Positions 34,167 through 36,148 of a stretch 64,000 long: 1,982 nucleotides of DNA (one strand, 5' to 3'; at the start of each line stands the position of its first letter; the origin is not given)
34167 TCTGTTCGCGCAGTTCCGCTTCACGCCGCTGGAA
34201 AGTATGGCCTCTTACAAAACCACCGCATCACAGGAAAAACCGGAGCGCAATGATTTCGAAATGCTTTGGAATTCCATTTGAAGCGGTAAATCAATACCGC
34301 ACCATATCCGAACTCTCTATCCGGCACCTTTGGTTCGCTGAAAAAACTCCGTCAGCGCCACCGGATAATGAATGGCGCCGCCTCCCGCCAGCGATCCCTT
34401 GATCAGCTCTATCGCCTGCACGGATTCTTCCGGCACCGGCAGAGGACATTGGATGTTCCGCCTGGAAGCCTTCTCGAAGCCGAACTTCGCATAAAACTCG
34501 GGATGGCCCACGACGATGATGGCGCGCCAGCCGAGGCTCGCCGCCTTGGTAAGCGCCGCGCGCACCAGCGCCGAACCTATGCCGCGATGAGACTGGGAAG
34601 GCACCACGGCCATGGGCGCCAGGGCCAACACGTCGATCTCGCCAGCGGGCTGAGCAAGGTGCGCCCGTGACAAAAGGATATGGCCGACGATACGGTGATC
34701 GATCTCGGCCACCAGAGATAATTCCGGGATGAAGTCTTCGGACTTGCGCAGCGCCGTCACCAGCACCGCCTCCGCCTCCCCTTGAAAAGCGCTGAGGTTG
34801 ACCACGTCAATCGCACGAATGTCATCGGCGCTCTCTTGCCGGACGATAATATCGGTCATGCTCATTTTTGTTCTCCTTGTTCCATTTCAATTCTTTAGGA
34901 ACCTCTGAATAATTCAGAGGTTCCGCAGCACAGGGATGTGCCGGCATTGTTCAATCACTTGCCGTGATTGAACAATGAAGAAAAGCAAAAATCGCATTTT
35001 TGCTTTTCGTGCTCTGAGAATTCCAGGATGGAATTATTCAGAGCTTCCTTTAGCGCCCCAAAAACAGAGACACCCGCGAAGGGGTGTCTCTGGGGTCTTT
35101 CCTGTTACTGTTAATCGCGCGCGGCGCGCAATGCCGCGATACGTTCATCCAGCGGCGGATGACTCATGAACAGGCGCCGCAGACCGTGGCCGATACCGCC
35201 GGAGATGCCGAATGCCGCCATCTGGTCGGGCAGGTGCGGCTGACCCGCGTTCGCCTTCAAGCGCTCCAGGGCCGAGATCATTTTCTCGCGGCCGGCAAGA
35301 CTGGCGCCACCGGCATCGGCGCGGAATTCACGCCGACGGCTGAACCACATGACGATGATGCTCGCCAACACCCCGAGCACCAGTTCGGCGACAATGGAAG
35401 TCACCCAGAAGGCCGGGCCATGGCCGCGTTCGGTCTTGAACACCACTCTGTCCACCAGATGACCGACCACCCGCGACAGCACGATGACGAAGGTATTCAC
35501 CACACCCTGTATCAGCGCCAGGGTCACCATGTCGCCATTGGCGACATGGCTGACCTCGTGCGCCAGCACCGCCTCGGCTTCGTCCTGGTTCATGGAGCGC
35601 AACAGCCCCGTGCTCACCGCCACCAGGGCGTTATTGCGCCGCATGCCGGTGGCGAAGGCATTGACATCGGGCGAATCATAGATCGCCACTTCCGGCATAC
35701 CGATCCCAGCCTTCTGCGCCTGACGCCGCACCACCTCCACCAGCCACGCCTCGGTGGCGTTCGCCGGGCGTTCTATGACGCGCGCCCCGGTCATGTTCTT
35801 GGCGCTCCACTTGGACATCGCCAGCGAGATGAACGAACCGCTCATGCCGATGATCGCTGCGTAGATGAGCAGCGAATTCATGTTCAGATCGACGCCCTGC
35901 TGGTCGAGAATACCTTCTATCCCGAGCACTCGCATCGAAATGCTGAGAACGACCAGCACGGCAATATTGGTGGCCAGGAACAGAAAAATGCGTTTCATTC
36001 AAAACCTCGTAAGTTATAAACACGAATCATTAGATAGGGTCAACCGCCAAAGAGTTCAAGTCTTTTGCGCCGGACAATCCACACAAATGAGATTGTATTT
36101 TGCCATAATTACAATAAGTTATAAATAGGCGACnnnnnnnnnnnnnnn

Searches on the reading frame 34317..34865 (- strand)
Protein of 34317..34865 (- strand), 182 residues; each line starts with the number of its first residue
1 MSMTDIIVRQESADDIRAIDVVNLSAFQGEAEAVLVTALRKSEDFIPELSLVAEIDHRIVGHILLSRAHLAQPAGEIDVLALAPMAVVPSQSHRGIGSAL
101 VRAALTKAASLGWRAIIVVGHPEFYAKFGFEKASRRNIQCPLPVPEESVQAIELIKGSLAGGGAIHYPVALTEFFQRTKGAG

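Call 54: search_protein_families(library=pfam, proteins=[window:34317-34865:-])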
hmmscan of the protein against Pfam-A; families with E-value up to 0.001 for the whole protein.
window:34317-34865:- (182 aa): 4 families
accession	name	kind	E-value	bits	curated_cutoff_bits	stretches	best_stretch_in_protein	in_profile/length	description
PF13508.13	Acetyltransf_7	-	1.8e-09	38.2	27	1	51-132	6-84/84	Acetyltransferase (GNAT) domain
PF00583.31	Acetyltransf_1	-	1.2e-08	35.7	20.7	1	44-130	26-116/116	Acetyltransferase (GNAT) family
PF13527.13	Acetyltransf_9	-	2.5e-07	31.2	25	1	25-132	19-126/127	Acetyltransferase (GNAT) domain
PF13673.13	Acetyltransf_10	-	5.9e-05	23.5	23.6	1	50-135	33-112/128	Acetyltransferase (GNAT) domain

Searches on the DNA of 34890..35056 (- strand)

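Call 64: search_dna_similar(query=window:34890-35056:-, collection=plasmids, mode=distant, max_evalue=0.001, max_rows=25)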
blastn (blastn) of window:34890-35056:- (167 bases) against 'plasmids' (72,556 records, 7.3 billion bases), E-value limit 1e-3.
No match.
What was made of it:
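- Tried and rejected: blastn of the element against 72,556 plasmids found no match (call 64).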

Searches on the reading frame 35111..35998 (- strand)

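Call 54: search_protein_families(library=pfam, proteins=[window:35111-35998:-])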
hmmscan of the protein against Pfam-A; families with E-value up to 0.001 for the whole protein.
window:35111-35998:- (295 aa): 3 families
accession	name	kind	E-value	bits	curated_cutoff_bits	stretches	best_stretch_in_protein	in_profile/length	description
PF01435.24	Peptidase_M48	-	2e-39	135.8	20.3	1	81-292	2-184/186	Peptidase family M48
PF05569.17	Peptidase_M56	-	3.6e-05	23.5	31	1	48-165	103-217/296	BlaR1 peptidase M56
PF10263.15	SprT-like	-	0.00093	19.5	25.6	0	118-154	35-74/108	SprT-like family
